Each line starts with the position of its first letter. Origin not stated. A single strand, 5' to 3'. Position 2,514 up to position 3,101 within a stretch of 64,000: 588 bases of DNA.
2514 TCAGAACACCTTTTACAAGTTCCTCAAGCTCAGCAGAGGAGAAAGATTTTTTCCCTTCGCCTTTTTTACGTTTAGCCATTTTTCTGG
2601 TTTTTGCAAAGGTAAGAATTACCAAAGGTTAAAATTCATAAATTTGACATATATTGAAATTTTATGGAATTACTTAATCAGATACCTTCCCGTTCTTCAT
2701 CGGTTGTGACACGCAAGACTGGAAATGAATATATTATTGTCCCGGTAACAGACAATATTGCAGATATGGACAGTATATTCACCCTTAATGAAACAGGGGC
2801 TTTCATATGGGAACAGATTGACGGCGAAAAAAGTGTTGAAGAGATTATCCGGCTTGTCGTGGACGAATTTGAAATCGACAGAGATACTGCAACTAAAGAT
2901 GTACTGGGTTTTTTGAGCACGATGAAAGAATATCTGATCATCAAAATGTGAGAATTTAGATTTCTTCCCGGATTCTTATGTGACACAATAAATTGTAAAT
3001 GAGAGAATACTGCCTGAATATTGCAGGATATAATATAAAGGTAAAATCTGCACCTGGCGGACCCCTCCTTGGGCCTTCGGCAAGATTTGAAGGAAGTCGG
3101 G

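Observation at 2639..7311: Five-gene PqqD / HprK-like kinase / Ser-His peptidase / ABC exporter / nucleotidyltransferase cassette with no core maturase and no visible precursor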

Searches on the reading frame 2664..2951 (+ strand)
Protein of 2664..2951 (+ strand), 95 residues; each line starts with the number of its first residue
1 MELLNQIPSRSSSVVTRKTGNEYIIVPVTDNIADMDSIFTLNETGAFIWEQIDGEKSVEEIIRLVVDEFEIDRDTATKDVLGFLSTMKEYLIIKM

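Call 3: search_protein_families(library=pfam, proteins=[window:2664-2951:+], max_evalue=0.01)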
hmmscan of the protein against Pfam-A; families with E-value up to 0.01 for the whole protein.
window:2664-2951:+ (95 aa): 1 family
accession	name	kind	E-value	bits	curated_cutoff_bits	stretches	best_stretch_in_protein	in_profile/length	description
PF05402.18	PqqD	-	2.8e-19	69.6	23.4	1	23-90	2-64/67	Coenzyme PQQ synthesis protein D (PqqD)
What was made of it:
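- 2664..2951 (+): Discrete PqqD-type RiPP recognition element (LppB / lasso B1-like), 95 aa. PF05402, E=2.8e-19 (call 3).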

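Call 4: search_protein_families(library=ncbifam, proteins=[window:2664-2951:+], max_evalue=0.01)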
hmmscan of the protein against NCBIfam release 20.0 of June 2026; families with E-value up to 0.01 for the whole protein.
window:2664-2951:+ (95 aa): 7 families
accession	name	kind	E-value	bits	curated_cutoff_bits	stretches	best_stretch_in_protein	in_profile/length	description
NF033536.1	lasso_PqqD_Bac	exception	9.3e-10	38.5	80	1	38-94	31-87/88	lasso peptide biosynthesis PqqD family chaperone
TIGR03859.1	PQQ_PqqD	equivalog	4.4e-08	32.9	46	1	37-89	25-76/81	pyrroloquinoline quinone biosynthesis peptide chaperone PqqD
NF033530.1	lasso_PqqD_Strm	exception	1.7e-07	31.3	70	1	38-89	23-74/78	lasso peptide biosynthesis PqqD family chaperone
TIGR04302.1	geo_PqqD_fam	equivalog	5e-07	30.1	100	1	37-89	45-96/102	GeoRSP system PqqD family peptide chaperone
NF050069.2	PqqD_rel_WgkC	exception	7.4e-07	29.1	110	1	14-93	12-86/103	PqqD family peptide maturation chaperone WgkC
TIGR04248.1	SCM_PqqD_rel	equivalog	1.2e-06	28.7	100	1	34-87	22-75/84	SynChlorMet cassette protein ScmD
NF002535.0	PRK02079.1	equivalog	1.7e-05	24.5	101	1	38-89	35-85/92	pyrroloquinoline quinone biosynthesis peptide chaperone PqqD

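Call 64: search_solved_structures(query=window:2664-2951:+, max_evalue=10, show_alignments=4)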
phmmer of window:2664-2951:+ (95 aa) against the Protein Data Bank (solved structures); distinct sequences matched with E-value up to 10: 22.
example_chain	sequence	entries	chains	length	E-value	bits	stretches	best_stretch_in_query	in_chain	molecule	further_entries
6ft5_A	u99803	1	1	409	2.7e-08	37.1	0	10-82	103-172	alphaRep A3_A3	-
6fsq_A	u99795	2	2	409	2.8e-07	33.9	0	10-82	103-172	alphaRep A3_bGFPD | A3_bGFPD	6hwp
4zv6_A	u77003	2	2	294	1.9e-05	28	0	15-76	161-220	AlphaRep-7 | alpha-Rep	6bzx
9sah_A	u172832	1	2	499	3.2e-05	27.3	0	14-77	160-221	E4-NB2 synthetic fusion protein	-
4xl5_C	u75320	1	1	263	3.5e-05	27.2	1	18-77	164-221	bGFP-A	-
5v1u_A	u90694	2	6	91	0.00018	24.9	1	36-88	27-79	TbiB1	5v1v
6gwc_C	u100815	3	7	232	0.00027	24.3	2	14-73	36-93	iE5 ALPHAREP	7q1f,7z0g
9x90_B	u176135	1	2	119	0.00029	24.2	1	37-90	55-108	Lasso peptide biosynthesis PqqD family chaperone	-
7p0h_A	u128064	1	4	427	0.00052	23.4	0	16-77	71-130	Helicobacter pylori ComF fused to an artificial alphaREP crystallization helper (named B2)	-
3ltj_A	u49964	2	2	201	0.0016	21.9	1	10-83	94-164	AlphaRep-4 | bA3-2: binder of A3 protein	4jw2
3ltm_A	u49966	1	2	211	0.002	21.6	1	10-83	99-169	Alpha-Rep4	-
6veh_A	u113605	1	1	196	0.0039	20.7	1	8-69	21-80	HEAT repeat domain-containing protein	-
6jx3_B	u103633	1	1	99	0.005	20.3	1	38-89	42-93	TfuB1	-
6gwd_G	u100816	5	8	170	0.013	19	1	12-75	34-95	iiH5 ALPHAREP | iih5 Alpha Repeating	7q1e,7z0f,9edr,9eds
9rhz_A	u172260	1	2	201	0.013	19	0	11-70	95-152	ALPHAREP bE5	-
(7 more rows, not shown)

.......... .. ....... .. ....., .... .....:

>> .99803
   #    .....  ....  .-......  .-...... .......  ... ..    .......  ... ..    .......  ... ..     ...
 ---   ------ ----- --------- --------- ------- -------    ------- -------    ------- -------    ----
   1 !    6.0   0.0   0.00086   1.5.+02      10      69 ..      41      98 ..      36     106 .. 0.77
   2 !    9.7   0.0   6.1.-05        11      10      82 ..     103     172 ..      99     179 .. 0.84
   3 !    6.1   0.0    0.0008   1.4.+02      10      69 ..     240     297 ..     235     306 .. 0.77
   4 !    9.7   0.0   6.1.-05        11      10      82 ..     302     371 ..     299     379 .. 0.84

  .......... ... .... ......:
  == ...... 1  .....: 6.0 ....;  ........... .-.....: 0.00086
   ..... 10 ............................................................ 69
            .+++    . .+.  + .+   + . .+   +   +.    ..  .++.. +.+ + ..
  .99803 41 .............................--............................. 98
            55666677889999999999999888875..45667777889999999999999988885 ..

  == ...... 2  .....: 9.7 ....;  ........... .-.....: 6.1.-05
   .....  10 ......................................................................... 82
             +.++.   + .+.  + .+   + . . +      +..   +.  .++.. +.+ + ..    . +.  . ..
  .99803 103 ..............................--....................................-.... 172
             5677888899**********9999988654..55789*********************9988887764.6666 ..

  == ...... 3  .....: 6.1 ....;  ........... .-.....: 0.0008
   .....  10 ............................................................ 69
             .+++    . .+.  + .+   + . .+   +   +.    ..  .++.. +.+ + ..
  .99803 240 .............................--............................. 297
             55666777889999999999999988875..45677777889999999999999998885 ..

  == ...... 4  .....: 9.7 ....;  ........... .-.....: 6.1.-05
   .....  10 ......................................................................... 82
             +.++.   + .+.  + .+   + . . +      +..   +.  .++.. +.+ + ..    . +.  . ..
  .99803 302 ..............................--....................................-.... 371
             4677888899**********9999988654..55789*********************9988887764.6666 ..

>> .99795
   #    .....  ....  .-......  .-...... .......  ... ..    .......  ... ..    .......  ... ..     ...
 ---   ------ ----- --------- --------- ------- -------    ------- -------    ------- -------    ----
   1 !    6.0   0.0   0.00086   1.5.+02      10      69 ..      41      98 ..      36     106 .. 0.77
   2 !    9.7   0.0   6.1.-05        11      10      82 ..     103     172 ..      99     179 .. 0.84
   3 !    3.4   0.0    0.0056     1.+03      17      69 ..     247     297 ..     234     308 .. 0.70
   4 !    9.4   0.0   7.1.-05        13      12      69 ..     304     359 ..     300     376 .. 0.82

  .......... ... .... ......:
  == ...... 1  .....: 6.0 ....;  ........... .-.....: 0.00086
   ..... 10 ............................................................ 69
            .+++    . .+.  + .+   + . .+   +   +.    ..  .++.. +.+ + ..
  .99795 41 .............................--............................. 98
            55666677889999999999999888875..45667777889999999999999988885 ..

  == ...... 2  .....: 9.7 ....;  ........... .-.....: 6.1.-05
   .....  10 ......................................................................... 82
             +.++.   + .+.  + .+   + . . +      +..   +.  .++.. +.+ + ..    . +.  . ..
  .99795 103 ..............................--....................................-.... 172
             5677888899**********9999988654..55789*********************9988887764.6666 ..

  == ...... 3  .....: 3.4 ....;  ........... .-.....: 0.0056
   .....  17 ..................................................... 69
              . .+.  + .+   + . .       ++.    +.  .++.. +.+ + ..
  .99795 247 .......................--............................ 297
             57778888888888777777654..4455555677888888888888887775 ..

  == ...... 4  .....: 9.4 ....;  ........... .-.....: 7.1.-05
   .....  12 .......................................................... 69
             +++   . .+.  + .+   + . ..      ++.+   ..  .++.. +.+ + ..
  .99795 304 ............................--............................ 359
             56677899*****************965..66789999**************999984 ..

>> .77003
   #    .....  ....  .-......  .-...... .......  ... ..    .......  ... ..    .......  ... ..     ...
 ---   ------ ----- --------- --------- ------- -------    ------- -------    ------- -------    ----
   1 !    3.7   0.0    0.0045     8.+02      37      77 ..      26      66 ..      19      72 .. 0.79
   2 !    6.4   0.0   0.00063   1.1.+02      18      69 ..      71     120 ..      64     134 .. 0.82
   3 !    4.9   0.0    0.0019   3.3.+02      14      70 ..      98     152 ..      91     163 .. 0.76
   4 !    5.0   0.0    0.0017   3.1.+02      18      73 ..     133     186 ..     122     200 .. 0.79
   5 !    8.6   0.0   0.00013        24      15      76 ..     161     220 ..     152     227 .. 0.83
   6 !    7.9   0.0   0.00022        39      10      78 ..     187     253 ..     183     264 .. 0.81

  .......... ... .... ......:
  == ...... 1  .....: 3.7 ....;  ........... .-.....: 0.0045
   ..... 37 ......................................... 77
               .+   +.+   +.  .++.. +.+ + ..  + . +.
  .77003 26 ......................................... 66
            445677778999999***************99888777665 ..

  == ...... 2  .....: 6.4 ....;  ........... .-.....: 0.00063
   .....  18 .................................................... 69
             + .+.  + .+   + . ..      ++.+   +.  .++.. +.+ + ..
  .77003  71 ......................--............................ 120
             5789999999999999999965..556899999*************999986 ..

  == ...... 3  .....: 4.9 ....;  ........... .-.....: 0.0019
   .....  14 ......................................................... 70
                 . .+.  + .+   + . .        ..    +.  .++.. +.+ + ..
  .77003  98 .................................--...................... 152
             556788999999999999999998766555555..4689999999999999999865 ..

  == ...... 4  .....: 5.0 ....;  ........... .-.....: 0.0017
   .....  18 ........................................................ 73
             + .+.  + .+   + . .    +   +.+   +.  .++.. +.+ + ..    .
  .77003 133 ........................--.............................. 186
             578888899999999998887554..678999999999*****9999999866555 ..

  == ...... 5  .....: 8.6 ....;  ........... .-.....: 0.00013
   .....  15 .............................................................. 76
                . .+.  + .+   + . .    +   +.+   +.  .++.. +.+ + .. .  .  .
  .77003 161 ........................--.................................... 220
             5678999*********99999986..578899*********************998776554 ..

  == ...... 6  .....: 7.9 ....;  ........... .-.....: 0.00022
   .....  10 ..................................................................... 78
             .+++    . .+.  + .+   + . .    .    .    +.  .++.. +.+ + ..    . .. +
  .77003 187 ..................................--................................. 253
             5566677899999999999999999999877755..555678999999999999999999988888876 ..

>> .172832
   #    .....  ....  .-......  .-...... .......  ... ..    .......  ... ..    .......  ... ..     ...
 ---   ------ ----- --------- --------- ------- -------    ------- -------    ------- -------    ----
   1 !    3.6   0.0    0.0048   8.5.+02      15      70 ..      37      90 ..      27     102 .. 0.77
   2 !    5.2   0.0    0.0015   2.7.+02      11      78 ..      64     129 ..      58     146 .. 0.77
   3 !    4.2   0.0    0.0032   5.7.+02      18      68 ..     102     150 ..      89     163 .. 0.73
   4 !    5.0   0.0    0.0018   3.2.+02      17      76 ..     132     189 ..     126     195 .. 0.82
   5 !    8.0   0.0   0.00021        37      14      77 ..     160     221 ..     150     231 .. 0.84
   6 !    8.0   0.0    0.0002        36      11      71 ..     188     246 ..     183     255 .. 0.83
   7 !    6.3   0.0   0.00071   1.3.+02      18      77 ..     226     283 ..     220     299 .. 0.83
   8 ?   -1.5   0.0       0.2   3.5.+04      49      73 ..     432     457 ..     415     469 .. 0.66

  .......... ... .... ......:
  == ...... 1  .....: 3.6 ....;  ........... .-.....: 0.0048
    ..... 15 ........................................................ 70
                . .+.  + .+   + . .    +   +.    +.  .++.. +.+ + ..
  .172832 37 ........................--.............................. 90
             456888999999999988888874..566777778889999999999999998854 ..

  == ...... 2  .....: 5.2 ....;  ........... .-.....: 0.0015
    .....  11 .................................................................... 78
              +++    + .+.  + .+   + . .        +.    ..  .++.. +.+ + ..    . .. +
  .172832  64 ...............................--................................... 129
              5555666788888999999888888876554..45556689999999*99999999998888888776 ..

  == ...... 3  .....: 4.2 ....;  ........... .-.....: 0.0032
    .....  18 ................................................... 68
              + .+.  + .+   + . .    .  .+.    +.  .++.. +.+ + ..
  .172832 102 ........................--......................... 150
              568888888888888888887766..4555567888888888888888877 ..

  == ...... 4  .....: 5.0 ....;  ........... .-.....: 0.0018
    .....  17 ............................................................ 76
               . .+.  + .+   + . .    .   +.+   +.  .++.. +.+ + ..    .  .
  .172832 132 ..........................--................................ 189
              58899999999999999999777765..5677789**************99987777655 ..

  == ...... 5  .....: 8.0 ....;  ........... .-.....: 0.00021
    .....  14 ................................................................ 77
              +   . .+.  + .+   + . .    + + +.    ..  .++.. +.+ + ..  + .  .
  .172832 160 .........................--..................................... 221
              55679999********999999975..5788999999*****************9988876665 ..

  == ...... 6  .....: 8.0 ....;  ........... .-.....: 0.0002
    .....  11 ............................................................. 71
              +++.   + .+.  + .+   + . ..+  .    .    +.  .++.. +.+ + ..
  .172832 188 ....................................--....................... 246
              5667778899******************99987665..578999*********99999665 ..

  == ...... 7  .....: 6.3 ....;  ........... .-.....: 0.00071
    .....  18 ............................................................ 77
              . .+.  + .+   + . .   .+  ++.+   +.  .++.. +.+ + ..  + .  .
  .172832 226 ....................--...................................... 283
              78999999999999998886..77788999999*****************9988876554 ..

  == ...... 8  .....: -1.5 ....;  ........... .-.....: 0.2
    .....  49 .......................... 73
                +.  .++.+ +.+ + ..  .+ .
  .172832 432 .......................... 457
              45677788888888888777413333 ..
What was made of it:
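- Tried and rejected: The AlphaRep hits for PqqD are spurious repeat matches (call 64).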

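Call 78: search_solved_structures(query=A5, max_evalue=1, show_alignments=5)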
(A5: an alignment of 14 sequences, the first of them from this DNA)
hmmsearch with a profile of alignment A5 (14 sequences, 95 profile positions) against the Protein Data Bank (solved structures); distinct sequences matched with E-value up to 1: 10.
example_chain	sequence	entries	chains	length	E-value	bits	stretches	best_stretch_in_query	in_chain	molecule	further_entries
9x90_B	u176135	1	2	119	1.4e-07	34.7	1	7-93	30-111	Lasso peptide biosynthesis PqqD family chaperone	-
6jx3_B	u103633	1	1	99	4.2e-05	26.7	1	39-89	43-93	TfuB1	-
5v1u_A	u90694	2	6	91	5.4e-05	26.3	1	37-93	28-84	TbiB1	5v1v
9x8z_B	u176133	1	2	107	0.00051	23.2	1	36-88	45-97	PqqD family protein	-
3g2b_A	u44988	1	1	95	0.0082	19.3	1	38-92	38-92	Coenzyme PQQ synthesis protein D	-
5sxy_A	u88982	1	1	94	0.0092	19.2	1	39-92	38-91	Bifunctional coenzyme PQQ synthesis protein C/D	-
5vrd_D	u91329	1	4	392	0.11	15.8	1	39-92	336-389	Bifunctional coenzyme PQQ synthesis protein C/D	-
3lsg_A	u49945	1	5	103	0.2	14.9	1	63-93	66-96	Two-component response regulator yesN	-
9x1l_G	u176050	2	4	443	0.58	13.4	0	45-90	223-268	5'-3' nuclease, encoded next to Rad50 and Mre11 homologs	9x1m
9x1n_G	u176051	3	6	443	0.59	13.4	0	45-90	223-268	5'-3' nuclease, encoded next to Rad50 and Mre11 homologs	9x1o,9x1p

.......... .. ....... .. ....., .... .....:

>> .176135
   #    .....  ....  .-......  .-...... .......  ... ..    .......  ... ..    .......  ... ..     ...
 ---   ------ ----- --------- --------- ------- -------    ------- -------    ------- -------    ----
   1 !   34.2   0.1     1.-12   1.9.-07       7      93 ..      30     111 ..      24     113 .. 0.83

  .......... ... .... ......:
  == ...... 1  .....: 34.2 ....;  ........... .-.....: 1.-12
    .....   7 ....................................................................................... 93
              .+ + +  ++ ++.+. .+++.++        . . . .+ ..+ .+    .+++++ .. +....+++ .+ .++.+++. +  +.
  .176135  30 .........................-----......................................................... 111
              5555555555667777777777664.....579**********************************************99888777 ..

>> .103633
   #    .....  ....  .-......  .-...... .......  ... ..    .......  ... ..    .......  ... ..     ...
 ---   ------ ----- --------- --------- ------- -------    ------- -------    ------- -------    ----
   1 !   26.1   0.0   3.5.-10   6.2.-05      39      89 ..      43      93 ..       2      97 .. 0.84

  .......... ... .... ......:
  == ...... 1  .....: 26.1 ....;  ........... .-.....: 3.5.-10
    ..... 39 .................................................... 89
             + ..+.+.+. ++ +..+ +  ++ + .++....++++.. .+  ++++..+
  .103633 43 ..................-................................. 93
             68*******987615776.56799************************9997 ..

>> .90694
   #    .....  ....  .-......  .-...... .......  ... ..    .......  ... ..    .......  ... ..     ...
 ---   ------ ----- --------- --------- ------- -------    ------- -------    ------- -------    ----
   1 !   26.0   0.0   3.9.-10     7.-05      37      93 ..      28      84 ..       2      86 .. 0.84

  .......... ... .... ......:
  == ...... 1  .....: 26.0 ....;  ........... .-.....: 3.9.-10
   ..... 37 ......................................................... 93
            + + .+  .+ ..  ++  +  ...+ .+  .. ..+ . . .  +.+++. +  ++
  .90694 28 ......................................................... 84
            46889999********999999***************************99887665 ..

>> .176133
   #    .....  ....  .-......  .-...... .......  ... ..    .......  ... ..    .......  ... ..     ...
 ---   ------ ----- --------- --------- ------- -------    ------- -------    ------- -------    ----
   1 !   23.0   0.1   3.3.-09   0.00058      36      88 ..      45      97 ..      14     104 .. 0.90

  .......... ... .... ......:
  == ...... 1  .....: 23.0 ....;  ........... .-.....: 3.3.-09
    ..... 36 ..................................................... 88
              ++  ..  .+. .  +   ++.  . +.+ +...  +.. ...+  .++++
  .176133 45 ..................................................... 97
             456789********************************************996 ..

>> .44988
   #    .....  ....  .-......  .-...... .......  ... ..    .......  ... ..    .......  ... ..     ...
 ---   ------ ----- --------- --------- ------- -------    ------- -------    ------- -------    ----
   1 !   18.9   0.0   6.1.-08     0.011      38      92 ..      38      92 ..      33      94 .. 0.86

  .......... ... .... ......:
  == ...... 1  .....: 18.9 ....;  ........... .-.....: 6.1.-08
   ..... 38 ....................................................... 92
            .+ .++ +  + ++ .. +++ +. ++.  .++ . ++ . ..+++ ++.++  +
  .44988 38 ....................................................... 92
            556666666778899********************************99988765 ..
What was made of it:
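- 2664..2951 (+): A profile of orthologues hits PbaB1 9x90_B (1.4e-7), TfuB1, TbiB1 and LppB 9x8z_B (5e-4) (call 78).
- Closest known: Paeninodin / pseudomycoidin-type lasso peptide clusters. Same: The window RRE profile's best solved-structure match is PbaB1 (call 78).
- The RRE profile is closer to a lasso B1 (PbaB1, 1.4e-7) than to LppB (5e-4) (call 78). The RRE is most similar to lasso B1 proteins among solved structures (call 78).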
